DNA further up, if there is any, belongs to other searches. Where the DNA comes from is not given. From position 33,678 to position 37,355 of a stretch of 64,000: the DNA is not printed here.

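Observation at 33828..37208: Giant P-loop NTPase ending in a complete SARP module: AfsR-type architecture in reverse order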

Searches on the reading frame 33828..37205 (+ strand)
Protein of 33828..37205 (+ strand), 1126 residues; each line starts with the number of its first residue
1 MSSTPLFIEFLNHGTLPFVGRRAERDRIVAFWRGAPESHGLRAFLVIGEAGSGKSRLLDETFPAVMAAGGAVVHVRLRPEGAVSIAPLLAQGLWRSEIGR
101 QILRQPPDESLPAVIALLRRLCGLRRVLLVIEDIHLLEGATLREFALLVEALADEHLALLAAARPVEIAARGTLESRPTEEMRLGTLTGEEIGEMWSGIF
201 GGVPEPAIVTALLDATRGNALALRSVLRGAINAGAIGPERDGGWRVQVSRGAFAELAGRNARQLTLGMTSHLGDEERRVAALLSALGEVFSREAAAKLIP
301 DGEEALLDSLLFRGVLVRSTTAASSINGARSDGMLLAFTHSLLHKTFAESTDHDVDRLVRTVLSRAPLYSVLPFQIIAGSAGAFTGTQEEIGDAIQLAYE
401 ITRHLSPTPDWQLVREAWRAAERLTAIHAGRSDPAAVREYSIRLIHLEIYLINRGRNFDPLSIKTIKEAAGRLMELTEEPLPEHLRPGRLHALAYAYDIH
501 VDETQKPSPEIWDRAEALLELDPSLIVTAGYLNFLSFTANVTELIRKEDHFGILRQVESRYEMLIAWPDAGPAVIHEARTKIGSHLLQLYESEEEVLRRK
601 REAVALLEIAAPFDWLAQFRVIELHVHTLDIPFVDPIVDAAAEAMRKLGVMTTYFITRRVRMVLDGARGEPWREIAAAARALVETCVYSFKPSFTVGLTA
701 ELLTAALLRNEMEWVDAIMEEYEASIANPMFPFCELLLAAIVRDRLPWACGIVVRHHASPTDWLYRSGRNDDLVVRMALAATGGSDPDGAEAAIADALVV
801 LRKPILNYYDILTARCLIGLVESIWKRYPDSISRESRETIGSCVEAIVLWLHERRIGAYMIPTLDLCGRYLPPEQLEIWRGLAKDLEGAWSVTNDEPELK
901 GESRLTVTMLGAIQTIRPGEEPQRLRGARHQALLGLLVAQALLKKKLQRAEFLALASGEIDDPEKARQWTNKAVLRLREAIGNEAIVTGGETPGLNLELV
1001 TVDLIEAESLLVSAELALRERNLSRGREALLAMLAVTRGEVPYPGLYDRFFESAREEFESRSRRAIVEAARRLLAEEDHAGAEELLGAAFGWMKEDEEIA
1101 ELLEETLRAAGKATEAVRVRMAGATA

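Call 3: search_protein_families(library=pfam, proteins=[window:33828-37205:+], max_evalue=10)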
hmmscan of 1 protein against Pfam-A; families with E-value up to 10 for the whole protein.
window:33828-37205:+ (1126 aa): 7 families
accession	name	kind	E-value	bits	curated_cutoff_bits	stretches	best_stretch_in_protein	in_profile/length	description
PF13191.12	AAA_16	-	2.3e-11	44.9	32.6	1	17-158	1-165/167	AAA ATPase domain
PF13401.12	AAA_22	-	1.4e-05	25.8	27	1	44-153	8-111/130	AAA domain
PF25199.1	nSTAND_NTPase5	-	0.0039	17.5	34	1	19-72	19-73/145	Novel STAND NTPase 5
PF13555.12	AAA_29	-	0.027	14.7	27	1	40-59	23-40/61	P-loop containing region of AAA domain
PF02885.22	Glycos_trans_3N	-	0.14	12.4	26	0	667-686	44-63/63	Glycosyl transferase family, helical bundle domain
PF14559.12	TPR_19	-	0.64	10.8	25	1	1073-1118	1-46/68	Tetratricopeptide repeat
PF25243.1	WAV3_C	-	4.2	7.7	39.1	1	1063-1089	14-39/76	E3 ubiquitin-protein ligase WAV3-like, C-terminal domain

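Call 4: search_protein_families(library=ncbifam, proteins=[window:33828-37205:+], max_evalue=10)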
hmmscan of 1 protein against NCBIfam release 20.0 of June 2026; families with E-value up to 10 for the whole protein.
window:33828-37205:+ (1126 aa): 1 family
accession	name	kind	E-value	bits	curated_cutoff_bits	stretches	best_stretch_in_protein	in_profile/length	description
TIGR03903.1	TOMM_kin_cyc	equivalog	3.5e-16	58.3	705.75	2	14-118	479-580/1267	TOMM system kinase/cyclase fusion protein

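Call 7: search_solved_structures(query=window:33828-37205:+, max_evalue=10, show_alignments=2)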
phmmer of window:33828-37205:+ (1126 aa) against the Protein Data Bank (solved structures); distinct sequences matched with E-value up to 10: 1.
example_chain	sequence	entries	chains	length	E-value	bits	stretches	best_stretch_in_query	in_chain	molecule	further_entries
8qdh_A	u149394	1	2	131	0.67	10.9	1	11-64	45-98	Transcriptional regulator, PadR-like family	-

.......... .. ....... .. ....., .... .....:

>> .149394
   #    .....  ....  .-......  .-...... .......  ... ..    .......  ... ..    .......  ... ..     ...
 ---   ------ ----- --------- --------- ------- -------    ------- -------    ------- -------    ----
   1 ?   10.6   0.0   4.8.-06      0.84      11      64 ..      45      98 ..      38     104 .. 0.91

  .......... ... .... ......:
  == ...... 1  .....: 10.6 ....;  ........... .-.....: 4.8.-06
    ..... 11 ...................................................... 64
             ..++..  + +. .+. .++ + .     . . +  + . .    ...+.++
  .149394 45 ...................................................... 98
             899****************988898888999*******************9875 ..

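Call 8: find_homologous_proteins(query=window:33828-37205:+, max_evalue=0.001)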
Query window:33828-37205:+ (1126 aa): 196 proteins with E <= 0.001 among 8000 candidates; the best 120 are listed.
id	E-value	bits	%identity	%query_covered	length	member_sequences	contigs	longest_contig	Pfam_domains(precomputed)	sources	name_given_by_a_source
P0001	0.0e+0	2471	100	100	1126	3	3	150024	PF13401.13,PF13191.13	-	-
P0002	2.7e-185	636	39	99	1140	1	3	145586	PF13401.13,PF13191.13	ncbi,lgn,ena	-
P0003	3.3e-183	630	40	99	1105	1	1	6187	PF13401.13,PF13191.13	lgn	-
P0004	5.5e-183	629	37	99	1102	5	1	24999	PF13401.13,PF13191.13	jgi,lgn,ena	-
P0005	5.6e-180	619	36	99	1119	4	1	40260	PF13401.13,PF13191.13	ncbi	-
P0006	1.0e-177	611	36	99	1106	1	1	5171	PF13191.13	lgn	-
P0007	2.5e-177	610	37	99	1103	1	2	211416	PF13401.13,PF13191.13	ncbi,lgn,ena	-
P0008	3.6e-177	610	38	100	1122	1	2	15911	PF13401.13,PF13191.13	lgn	-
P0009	3.8e-177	609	35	99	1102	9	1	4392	PF13401.13,PF13191.13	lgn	-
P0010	4.6e-176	606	37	99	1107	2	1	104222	PF13401.13,PF13191.13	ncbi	-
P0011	3.8e-175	603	37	99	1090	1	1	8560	PF13191.13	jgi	jgi:DNA-binding SARP family transcriptional activator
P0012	2.1e-174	600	35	99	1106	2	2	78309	PF13401.13,PF13191.13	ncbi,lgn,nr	ncbi:MAG TPA: AAA family ATPase [Candidatus Kapabacteria bacterium]|nr:AAA family ATPase [Candidatus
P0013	5.9e-174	599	34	99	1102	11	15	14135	PF13401.13,PF13191.13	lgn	-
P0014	6.0e-174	599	35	99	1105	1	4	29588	PF13401.13,PF13191.13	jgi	-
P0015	6.5e-173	595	37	99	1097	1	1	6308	PF03704.24,PF13401.13,PF13191.13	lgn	-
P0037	1.8e-162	561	35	99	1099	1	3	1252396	PF13401.13,PF13191.13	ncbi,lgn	-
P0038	5.5e-162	559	38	53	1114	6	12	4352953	PF13401.13,PF13191.13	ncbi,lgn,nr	ncbi:MAG: AAA family ATPase [Chlorobi bacterium]|nr:AAA family ATPase [Chlorobiota bacterium] MBX721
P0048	1.2e-159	552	36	99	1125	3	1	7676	PF13401.13,PF13191.13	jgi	jgi:DNA-binding SARP family transcriptional activator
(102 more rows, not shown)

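Call 11: search_solved_structures(query=A1, max_evalue=1)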
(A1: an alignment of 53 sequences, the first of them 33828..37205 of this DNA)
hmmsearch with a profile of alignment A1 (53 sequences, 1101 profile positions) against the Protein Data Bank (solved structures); distinct sequences matched with E-value up to 1: 23.
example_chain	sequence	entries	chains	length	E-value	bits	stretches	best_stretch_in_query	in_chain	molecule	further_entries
5h7c_A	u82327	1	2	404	0.00097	20.7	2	416-568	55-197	Immunoglobulin G-binding protein A, DHR14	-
8hvr_I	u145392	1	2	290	0.0088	17.5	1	870-1092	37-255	Regulatory protein AfsR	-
5cwh_A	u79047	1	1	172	0.019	16.4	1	423-568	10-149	Designed helical repeat protein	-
5h78_A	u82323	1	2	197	0.029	15.8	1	423-567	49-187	cAMP-dependent protein kinase type II-alpha regulatory subunit,DHR14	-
3pxg_A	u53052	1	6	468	0.034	15.6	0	15-65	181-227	Negative regulator of genetic competence ClpC/MecB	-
29hb_b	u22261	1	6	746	0.11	13.9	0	15-64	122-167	ATP-dependent Clp protease, ATP-binding subunit ClpE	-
6eou_A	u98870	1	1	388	0.37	12.1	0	1039-1097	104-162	UDP-N-acetylglucosamine--peptide N-acetylglucosaminyltransferase 110 kDa subunit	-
1w3b_A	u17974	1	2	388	0.38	12.1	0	1039-1097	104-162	UDP-N-ACETYLGLUCOSAMINE--PEPTIDE N-ACETYLGLUCOSAMINYLTRANSFERASE 110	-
5m72_A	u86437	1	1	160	0.39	12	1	580-675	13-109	Signal recognition particle subunit SRP72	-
5wrv_B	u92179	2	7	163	0.42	12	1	580-675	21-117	Signal recognition particle subunit SRP72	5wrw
3hgw_C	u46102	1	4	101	0.45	11.8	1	787-858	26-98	Salicylate biosynthesis protein pchB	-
6emw_E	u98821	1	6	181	0.6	11.4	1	12-66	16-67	ATP-dependent Clp protease ATP-binding subunit ClpC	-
9avj_D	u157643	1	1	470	0.66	11.3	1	44-68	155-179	ATP synthase subunit beta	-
8spv_D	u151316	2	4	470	0.66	11.3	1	44-68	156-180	ATP synthase subunit beta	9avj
8spw_D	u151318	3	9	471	0.66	11.3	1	44-68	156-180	ATP synthase subunit beta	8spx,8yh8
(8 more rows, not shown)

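Call 18: find_encoding_contigs(protein=P0001, flank=10000, max_places=3)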
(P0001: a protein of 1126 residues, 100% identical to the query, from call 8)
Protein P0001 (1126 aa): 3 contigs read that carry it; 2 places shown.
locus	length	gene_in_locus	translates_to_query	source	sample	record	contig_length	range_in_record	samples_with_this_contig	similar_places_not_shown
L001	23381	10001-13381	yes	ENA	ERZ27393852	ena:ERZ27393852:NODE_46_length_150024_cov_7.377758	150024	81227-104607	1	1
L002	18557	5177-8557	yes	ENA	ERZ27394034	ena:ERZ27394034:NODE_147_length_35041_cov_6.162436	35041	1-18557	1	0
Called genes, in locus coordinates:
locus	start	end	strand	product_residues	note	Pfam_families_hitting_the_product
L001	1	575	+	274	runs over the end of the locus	-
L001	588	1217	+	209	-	PF00498:FHA (weak)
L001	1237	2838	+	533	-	PF00905:Transpeptidase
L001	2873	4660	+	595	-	PF01098:FTSW_RODA_SPOVE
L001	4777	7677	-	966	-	PF00082:Peptidase_S8, PF00041:fn3 (weak), PF18962:Por_Secre_tail (weak)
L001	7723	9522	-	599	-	PF01108:Tissue_fac (faint), PF16655:PhoD_N (faint), PF16656:Pur_ac_phosph_N (faint), PF25788:Ig_Rha78A_N (faint), PF24489:Ig_J_second (faint), PF25059:FN3_DSCAM-DSCAML_C (faint), PF00041:fn3 (weak), PF18962:Por_Secre_tail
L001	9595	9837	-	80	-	PF07191:Zn_ribbon_6 (weak), PF12773:DZR, PF13240:Zn_Ribbon_1 (weak)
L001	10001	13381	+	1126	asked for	PF13191:AAA_16, PF13401:AAA_22 (faint)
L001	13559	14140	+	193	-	-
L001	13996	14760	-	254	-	-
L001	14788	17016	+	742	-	-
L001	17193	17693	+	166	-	-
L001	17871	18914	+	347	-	PF01118:Semialdhyde_dh, PF22698:Semialdhyde_dhC_1, PF02774:Semialdhyde_dhC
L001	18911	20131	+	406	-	PF01960:ArgJ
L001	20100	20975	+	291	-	PF00696:AA_kinase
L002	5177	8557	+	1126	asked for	PF13191:AAA_16, PF13401:AAA_22 (faint)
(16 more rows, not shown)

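Call 20: find_encoding_contigs(protein=P0038, flank=8000, max_places=2)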
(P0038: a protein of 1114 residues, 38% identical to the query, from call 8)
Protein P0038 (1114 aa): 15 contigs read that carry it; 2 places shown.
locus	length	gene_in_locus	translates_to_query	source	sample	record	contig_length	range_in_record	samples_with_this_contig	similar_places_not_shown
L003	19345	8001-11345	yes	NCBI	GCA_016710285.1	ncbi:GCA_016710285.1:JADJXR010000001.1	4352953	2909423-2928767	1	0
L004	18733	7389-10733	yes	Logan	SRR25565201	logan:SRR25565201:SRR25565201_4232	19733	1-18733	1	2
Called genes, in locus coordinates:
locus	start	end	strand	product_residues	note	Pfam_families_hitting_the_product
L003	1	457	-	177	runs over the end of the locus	PF02627:CMD (weak)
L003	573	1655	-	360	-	PF13606:Ank_3 (faint), PF13857:Ank_5 (faint), PF12796:Ank_2, PF13637:Ank_4 (weak), PF12796:Ank_2, PF00023:Ank (weak)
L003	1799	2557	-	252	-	PF24521:Ank_KRIT1 (faint), PF12796:Ank_2, PF13606:Ank_3 (faint), PF13637:Ank_4 (weak), PF00023:Ank (weak), PF12796:Ank_2 (weak), PF00023:Ank (weak), PF12796:Ank_2 (weak), +1 more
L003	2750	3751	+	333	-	PF01370:Epimerase (weak)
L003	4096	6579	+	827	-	PF00521:DNA_topoisoIV, PF03989:DNA_gyraseA_C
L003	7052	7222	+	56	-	-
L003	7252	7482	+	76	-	PF01197:Ribosomal_L31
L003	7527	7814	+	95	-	PF01084:Ribosomal_S18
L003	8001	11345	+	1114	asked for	PF13191:AAA_16, PF13401:AAA_22 (weak)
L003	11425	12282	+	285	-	PF04228:Zn_peptidase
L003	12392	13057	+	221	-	PF04542:Sigma70_r2, PF08281:Sigma70_r4_2, PF04545:Sigma70_r4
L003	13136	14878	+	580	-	-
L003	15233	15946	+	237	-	PF01127:Sdh_cyt (faint)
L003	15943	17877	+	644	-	PF00890:FAD_binding_2, PF01266:DAO (faint), PF02910:Succ_DH_flav_C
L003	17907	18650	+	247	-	PF13085:Fer2_3, PF00037:Fer4 (weak), PF12797:Fer4_2 (weak), PF12837:Fer4_6 (weak), PF13183:Fer4_8, PF13237:Fer4_10, PF12838:Fer4_7, PF13534:Fer4_17 (weak), +1 more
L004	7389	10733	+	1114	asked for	PF13191:AAA_16, PF13401:AAA_22 (weak)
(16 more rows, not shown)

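Call 21: find_encoding_contigs(protein=P0037, flank=8000, max_places=2)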
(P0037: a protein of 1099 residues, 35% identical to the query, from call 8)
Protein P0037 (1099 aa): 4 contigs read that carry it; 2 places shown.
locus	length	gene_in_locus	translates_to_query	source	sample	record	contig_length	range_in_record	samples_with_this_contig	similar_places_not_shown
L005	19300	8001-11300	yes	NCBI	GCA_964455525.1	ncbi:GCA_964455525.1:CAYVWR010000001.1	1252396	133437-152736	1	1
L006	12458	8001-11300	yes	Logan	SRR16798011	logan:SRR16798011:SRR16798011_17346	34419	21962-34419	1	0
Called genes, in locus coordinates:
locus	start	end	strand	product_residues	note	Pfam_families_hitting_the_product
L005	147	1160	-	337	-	PF09619:YscW, PF09864:MliC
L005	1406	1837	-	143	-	PF00893:Multi_Drug_Res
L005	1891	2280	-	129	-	-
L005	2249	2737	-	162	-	-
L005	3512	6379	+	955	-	PF25487:ETR1_N, PF02518:HATPase_c, PF00072:Response_reg, PF13426:PAS_9 (weak), PF00512:HisKA, PF02518:HATPase_c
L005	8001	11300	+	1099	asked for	PF13191:AAA_16, PF13401:AAA_22 (weak)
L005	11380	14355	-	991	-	PF17517:IgGFc_binding, PF18962:Por_Secre_tail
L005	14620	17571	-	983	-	PF17517:IgGFc_binding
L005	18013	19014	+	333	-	PF00478:IMPDH, PF03060:NMO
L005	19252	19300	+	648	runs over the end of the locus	PF00664:ABC_membrane, PF00005:ABC_tran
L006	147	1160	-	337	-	PF09619:YscW, PF09864:MliC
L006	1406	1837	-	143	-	PF00893:Multi_Drug_Res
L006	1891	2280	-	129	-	-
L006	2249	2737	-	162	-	-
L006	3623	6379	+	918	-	PF25487:ETR1_N, PF02518:HATPase_c, PF00072:Response_reg, PF13426:PAS_9 (weak), PF00512:HisKA, PF02518:HATPase_c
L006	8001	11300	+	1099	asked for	PF13191:AAA_16, PF13401:AAA_22 (weak)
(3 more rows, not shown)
